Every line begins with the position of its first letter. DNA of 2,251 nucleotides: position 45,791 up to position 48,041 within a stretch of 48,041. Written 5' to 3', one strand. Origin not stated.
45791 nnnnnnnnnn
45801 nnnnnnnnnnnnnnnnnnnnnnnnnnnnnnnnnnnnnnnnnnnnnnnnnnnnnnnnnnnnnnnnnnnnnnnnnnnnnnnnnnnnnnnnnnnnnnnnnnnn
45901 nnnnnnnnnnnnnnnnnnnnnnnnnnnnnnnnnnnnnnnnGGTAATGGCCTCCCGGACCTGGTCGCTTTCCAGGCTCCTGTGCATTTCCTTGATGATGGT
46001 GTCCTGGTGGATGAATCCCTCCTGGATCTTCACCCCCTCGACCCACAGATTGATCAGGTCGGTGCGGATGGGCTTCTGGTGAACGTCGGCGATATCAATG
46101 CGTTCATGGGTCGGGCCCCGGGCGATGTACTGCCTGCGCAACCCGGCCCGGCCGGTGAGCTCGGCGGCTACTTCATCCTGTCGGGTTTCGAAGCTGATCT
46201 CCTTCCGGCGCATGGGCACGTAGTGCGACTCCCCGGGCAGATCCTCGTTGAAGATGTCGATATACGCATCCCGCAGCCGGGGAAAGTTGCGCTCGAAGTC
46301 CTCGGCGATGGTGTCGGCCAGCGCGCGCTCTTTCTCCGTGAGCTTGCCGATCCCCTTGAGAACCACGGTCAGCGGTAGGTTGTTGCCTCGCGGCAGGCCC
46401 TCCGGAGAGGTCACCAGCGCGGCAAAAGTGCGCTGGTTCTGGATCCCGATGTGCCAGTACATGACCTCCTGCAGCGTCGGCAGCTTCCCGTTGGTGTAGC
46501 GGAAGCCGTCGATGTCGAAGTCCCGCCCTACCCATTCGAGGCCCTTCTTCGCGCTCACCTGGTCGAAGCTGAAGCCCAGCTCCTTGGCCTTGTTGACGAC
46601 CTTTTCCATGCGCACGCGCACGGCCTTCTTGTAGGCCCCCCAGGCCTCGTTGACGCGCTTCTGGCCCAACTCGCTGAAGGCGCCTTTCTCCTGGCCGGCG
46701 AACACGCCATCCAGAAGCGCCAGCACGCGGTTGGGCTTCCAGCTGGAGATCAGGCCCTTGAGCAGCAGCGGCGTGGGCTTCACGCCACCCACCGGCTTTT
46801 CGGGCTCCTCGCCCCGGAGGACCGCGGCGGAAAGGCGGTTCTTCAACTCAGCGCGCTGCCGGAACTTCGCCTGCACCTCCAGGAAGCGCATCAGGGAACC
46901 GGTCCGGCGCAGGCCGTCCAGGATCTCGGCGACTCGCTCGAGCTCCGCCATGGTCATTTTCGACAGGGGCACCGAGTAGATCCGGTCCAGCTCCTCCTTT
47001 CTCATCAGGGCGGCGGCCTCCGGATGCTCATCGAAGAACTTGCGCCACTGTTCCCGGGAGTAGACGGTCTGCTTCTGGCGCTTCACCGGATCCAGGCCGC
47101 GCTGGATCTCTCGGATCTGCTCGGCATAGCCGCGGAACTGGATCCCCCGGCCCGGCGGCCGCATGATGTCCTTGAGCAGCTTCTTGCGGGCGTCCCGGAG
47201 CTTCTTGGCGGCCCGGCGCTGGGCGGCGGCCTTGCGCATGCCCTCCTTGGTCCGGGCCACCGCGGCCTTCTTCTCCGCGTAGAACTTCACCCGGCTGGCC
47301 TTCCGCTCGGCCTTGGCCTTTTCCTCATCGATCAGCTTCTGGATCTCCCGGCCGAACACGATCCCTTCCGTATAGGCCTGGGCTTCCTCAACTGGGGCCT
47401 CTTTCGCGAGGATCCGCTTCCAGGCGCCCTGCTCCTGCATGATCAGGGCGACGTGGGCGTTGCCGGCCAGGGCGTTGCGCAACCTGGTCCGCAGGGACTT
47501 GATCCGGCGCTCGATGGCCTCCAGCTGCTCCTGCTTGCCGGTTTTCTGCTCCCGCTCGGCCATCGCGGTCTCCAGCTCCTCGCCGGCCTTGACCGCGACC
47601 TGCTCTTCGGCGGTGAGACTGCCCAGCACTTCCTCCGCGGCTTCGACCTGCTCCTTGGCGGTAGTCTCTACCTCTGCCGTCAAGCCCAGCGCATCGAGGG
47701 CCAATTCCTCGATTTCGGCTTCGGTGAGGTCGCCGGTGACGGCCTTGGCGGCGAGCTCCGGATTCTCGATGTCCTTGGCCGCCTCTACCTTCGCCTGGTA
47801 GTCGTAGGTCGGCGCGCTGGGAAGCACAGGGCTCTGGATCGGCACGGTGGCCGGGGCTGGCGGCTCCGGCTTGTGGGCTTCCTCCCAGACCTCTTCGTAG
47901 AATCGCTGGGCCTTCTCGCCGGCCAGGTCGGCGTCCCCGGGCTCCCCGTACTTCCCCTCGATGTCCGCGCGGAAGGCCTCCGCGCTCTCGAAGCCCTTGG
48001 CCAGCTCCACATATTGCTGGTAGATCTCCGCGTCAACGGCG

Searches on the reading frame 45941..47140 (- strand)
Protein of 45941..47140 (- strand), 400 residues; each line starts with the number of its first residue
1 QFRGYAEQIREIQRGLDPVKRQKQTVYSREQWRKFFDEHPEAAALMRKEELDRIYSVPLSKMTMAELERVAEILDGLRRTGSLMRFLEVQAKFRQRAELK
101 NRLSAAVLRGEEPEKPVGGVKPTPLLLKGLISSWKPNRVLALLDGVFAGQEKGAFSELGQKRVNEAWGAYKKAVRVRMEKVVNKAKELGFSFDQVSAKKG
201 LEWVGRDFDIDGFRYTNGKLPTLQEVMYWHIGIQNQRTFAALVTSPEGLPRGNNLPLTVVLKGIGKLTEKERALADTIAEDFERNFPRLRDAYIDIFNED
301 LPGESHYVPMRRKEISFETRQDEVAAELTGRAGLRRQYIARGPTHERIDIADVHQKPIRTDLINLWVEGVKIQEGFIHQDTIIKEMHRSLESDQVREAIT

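Call 39: search_protein_families(library=pfam, proteins=[window:45941-47140:-], max_evalue=0.5)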
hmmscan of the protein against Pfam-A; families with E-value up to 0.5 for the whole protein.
window:45941-47140:- (400 aa): 2 families
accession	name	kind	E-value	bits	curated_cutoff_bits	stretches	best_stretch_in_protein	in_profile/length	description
PF03235.19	GmrSD_N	-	0.011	16.3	33.2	1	22-98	18-90/199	GmrSD restriction endonuclease, N-terminal domain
PF24554.1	DUF7603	-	0.062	14.5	27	1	65-112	44-89/110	Domain of unknown function (DUF7603)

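Call 73: search_protein_families(library=ncbifam, proteins=[window:45941-47140:-], max_evalue=0.01)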
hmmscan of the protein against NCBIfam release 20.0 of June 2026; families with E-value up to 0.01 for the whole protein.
window:45941-47140:- (400 aa): 0 families

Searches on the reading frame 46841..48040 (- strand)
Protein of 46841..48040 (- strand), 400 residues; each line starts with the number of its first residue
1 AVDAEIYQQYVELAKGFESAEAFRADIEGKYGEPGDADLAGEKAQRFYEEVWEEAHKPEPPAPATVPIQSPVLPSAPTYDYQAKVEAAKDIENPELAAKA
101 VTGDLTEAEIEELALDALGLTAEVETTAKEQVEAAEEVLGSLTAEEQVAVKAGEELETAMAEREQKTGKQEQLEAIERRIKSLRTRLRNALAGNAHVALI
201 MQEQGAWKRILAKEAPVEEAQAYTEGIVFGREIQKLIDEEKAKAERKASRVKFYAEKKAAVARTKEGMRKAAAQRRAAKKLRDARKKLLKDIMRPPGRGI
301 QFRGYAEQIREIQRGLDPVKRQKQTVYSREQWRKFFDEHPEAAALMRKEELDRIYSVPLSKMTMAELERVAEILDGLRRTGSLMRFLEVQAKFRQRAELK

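Call 39: search_protein_families(library=pfam, proteins=[window:46841-48040:-], max_evalue=0.5)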
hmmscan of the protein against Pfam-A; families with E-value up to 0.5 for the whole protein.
window:46841-48040:- (400 aa): 1 family
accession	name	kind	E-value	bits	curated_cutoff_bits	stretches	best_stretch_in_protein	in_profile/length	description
PF03235.19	GmrSD_N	-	0.047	14.2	33.2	1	322-389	18-77/199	GmrSD restriction endonuclease, N-terminal domain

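Call 73: search_protein_families(library=ncbifam, proteins=[window:46841-48040:-], max_evalue=0.01)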
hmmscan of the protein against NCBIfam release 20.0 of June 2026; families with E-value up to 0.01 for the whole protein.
window:46841-48040:- (400 aa): 0 families
